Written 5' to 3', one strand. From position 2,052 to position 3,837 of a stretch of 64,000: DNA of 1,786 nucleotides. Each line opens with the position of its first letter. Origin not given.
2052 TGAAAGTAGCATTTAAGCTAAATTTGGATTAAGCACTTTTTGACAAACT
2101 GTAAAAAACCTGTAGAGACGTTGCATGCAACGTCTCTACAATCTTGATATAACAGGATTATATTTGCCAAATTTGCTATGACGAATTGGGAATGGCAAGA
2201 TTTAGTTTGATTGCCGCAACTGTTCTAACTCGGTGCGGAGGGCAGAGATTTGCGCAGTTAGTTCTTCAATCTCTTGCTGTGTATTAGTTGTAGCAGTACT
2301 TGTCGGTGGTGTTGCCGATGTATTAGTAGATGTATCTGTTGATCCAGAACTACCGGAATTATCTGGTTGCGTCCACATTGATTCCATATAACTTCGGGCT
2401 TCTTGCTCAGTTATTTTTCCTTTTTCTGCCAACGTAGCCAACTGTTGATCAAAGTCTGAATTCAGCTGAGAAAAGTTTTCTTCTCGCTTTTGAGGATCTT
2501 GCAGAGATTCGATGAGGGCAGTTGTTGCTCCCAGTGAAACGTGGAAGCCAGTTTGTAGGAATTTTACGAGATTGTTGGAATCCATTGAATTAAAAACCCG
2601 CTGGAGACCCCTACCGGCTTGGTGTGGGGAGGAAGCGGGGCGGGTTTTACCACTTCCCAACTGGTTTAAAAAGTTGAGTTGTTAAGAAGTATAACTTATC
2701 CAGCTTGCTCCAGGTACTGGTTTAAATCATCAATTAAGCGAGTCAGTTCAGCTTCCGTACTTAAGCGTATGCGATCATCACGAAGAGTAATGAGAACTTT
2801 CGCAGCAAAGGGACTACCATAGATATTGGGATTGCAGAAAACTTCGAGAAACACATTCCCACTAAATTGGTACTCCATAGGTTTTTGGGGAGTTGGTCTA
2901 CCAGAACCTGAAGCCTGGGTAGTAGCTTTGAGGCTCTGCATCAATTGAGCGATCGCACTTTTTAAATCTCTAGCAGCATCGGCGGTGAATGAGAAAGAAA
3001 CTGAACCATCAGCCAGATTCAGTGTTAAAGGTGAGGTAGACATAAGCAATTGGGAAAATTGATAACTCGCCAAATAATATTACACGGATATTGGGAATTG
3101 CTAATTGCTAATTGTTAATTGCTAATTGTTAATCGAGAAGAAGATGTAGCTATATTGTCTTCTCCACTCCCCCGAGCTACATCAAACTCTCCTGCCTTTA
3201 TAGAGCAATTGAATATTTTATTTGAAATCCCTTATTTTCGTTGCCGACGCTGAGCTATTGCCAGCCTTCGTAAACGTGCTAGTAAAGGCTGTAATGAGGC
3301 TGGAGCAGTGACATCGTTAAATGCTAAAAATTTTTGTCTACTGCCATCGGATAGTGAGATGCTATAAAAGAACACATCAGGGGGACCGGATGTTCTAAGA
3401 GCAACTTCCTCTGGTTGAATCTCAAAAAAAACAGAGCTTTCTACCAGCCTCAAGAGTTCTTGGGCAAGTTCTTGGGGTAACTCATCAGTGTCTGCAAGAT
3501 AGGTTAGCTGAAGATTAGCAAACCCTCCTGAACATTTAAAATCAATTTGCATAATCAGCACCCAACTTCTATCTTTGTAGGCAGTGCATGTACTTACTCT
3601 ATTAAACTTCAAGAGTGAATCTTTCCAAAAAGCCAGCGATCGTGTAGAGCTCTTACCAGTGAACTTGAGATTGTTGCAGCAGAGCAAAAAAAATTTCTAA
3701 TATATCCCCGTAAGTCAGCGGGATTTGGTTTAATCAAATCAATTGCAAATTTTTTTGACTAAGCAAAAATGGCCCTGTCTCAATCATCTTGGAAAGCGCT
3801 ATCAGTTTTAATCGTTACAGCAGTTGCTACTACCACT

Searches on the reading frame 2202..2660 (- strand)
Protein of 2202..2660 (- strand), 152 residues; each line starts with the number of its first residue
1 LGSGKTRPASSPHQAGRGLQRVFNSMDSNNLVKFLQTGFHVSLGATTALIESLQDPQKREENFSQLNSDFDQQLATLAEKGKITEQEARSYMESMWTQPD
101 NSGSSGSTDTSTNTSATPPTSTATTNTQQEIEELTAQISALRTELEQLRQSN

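Call 43: search_protein_families(library=pfam, proteins=[window:2202-2660:-], max_evalue=0.001)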
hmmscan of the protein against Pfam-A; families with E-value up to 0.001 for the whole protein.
window:2202-2660:- (152 aa): 1 family
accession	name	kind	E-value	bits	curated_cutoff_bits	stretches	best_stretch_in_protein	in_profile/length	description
PF08614.16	ATG16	-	0.0006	20.5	33.7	1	57-151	7-96/200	Autophagy protein 16 (ATG16)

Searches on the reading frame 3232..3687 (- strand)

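Call 43: search_protein_families(library=pfam, proteins=[window:3232-3687:-], max_evalue=0.001)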
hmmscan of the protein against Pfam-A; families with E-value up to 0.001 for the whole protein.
window:3232-3687:- (151 aa): 1 family
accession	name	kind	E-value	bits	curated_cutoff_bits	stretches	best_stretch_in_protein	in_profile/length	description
PF20242.3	Emfourin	-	5.5e-16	59.2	27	1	51-139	2-90/91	Emfourin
